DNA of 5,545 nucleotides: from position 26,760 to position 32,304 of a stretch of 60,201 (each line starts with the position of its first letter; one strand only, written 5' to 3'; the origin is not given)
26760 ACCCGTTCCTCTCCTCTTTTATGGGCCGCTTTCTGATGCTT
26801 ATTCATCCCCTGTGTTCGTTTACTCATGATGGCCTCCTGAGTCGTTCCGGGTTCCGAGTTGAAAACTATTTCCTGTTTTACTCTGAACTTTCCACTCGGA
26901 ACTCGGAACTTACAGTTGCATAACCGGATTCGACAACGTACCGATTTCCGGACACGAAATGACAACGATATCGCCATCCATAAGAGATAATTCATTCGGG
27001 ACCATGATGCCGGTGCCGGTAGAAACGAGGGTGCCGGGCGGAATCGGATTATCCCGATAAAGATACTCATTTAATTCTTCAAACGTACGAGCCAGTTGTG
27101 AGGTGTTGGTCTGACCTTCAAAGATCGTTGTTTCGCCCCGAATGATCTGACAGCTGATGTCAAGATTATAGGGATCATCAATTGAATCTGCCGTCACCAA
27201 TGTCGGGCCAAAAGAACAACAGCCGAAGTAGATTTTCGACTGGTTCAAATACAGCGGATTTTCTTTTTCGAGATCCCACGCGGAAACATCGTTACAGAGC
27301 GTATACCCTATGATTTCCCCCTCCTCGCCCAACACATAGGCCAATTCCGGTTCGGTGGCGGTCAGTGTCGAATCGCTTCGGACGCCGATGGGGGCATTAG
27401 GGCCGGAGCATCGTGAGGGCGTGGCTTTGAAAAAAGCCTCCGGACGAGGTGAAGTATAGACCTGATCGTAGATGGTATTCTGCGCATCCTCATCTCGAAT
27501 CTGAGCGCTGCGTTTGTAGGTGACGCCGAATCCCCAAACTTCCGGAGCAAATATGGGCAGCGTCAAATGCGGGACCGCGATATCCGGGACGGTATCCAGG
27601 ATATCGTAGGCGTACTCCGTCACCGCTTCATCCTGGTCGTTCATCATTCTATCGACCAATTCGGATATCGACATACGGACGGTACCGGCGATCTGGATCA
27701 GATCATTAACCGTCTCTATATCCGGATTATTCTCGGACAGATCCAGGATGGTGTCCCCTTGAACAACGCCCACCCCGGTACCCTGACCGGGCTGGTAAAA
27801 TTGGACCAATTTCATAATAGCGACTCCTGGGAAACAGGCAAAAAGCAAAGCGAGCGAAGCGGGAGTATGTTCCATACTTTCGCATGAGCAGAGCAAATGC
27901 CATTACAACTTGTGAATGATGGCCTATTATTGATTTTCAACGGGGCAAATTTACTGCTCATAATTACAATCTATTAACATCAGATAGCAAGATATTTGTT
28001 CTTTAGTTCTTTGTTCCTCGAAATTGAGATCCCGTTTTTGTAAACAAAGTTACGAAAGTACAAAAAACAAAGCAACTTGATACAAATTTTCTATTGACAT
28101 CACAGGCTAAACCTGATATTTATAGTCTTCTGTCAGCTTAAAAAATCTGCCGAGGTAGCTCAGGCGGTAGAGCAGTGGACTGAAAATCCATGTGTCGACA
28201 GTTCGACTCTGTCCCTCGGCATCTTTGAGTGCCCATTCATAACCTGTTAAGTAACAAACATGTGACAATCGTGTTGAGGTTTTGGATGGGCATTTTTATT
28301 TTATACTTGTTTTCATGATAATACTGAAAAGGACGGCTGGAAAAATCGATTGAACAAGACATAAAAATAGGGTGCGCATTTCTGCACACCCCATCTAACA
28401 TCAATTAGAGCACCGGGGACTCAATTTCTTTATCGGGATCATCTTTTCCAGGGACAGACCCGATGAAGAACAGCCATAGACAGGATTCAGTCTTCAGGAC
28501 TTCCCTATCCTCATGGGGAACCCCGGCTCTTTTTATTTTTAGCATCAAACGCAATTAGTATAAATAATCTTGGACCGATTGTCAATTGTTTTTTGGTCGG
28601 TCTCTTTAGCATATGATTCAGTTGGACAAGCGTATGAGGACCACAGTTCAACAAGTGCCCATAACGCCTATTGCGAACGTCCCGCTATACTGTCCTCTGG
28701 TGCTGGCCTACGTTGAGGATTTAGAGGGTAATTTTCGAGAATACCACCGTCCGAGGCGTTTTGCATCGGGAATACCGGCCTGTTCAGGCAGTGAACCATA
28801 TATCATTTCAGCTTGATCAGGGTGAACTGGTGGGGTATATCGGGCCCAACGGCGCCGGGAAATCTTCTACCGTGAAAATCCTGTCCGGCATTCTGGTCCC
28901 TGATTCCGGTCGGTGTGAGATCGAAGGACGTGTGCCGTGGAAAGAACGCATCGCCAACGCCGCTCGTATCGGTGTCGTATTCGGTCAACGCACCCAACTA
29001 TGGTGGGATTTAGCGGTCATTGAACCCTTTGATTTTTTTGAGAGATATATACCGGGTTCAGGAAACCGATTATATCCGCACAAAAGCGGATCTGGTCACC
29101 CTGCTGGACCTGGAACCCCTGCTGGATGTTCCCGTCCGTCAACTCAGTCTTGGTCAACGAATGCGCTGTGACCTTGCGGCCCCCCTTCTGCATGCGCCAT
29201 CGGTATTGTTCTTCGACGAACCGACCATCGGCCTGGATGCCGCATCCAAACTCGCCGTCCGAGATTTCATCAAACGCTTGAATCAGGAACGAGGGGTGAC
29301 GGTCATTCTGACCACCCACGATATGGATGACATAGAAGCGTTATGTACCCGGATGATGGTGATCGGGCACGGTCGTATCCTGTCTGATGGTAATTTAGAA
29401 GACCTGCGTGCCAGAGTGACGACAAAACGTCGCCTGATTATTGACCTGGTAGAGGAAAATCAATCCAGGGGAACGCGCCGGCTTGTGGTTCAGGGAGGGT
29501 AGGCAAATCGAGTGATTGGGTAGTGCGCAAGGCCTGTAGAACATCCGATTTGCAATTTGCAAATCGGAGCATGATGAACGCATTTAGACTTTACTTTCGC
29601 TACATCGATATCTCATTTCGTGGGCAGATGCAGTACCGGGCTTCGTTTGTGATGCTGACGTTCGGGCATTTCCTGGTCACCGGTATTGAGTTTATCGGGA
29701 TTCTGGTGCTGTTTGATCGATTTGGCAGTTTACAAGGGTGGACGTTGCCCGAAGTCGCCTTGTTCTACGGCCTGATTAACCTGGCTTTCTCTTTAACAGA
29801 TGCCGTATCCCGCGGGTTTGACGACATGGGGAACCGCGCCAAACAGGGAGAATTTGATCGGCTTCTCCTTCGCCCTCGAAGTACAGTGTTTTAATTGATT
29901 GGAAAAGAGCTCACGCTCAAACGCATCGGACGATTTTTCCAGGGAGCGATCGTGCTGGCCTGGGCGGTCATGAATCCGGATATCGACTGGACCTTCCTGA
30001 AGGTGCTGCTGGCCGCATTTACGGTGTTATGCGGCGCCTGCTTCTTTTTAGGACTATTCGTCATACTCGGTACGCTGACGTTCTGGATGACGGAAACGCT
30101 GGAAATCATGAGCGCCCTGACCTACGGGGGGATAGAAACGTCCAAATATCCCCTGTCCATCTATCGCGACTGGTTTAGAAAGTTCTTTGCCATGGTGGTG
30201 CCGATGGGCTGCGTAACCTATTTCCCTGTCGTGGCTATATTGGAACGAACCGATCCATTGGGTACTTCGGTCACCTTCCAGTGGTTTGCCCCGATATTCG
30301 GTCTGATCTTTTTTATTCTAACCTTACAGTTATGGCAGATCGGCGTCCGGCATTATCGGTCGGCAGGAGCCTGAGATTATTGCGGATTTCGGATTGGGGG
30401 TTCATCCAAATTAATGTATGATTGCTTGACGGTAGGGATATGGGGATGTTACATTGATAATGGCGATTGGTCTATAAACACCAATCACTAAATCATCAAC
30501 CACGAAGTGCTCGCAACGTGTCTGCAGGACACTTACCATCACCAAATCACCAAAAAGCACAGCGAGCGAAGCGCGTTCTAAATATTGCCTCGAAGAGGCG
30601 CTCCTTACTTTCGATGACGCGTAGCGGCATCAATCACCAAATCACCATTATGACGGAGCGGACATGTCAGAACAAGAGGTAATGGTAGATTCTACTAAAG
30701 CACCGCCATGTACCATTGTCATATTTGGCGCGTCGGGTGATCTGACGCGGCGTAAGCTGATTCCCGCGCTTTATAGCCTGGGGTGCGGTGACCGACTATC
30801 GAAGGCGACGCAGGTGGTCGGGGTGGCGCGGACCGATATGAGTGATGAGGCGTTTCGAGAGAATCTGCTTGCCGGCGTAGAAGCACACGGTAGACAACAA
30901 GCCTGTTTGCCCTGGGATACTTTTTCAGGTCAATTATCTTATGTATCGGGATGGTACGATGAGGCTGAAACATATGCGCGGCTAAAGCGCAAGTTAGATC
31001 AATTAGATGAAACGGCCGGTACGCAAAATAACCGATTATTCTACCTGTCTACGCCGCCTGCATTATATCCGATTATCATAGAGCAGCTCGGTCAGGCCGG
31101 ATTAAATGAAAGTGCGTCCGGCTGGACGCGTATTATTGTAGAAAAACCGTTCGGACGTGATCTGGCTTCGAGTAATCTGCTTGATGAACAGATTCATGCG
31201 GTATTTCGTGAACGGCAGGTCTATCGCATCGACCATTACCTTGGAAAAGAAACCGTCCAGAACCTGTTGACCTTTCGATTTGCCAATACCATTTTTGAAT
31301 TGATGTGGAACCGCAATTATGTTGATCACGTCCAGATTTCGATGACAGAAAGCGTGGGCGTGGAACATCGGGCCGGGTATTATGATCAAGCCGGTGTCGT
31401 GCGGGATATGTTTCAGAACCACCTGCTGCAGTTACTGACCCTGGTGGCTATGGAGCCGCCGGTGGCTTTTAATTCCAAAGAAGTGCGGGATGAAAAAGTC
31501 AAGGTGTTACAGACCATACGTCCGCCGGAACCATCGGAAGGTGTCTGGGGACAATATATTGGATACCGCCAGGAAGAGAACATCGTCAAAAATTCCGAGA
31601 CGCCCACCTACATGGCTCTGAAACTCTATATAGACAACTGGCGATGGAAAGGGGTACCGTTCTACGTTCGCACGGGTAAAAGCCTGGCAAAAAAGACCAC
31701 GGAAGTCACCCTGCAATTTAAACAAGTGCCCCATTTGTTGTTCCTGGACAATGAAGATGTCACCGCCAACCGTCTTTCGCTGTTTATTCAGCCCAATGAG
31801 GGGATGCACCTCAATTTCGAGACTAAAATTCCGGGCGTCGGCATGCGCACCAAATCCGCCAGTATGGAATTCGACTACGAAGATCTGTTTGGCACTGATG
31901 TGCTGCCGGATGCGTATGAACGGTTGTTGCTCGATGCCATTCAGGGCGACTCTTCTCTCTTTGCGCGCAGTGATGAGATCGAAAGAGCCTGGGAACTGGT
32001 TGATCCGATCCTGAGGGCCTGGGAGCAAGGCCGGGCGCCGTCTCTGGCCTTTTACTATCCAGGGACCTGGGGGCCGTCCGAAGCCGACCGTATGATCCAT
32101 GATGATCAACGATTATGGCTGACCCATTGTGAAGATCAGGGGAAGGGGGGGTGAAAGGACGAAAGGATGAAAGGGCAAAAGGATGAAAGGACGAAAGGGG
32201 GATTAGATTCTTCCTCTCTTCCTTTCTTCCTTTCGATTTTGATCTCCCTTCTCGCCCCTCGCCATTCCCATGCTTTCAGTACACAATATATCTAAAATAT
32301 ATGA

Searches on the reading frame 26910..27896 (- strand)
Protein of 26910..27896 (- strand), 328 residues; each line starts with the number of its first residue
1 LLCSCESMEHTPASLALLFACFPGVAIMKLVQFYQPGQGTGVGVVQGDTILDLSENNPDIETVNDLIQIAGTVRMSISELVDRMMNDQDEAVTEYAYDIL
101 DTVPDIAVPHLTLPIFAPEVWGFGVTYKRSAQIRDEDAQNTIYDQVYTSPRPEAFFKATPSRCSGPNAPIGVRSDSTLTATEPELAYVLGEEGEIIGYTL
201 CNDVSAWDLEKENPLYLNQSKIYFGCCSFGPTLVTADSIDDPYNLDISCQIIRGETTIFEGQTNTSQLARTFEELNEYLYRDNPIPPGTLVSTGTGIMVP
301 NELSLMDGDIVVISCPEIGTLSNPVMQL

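Call 29: search_protein_families(library=pfam, proteins=[window:26910-27896:-], max_evalue=0.00001)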
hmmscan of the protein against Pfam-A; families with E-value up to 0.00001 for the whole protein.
window:26910-27896:- (328 aa): 1 family
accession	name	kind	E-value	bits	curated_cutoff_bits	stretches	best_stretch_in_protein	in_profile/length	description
PF01557.24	FAA_hydrolase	-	5.7e-23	82.1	23.9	1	147-325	26-213/214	Fumarylacetoacetate (FAA) hydrolase C-terminal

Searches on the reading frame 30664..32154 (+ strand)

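Call 30: search_protein_families(library=pfam, proteins=[window:30664-32154:+], max_evalue=0.00001)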
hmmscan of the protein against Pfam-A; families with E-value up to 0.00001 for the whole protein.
window:30664-32154:+ (496 aa): 2 families
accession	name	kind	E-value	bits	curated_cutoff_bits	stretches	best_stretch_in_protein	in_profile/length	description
PF02781.21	G6PD_C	-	2.9e-114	381.5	27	1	202-485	1-295/296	Glucose-6-phosphate dehydrogenase, C-terminal domain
PF00479.28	G6PD_N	-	1.5e-63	215.2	22.1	1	19-200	1-183/183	Glucose-6-phosphate dehydrogenase, NAD binding domain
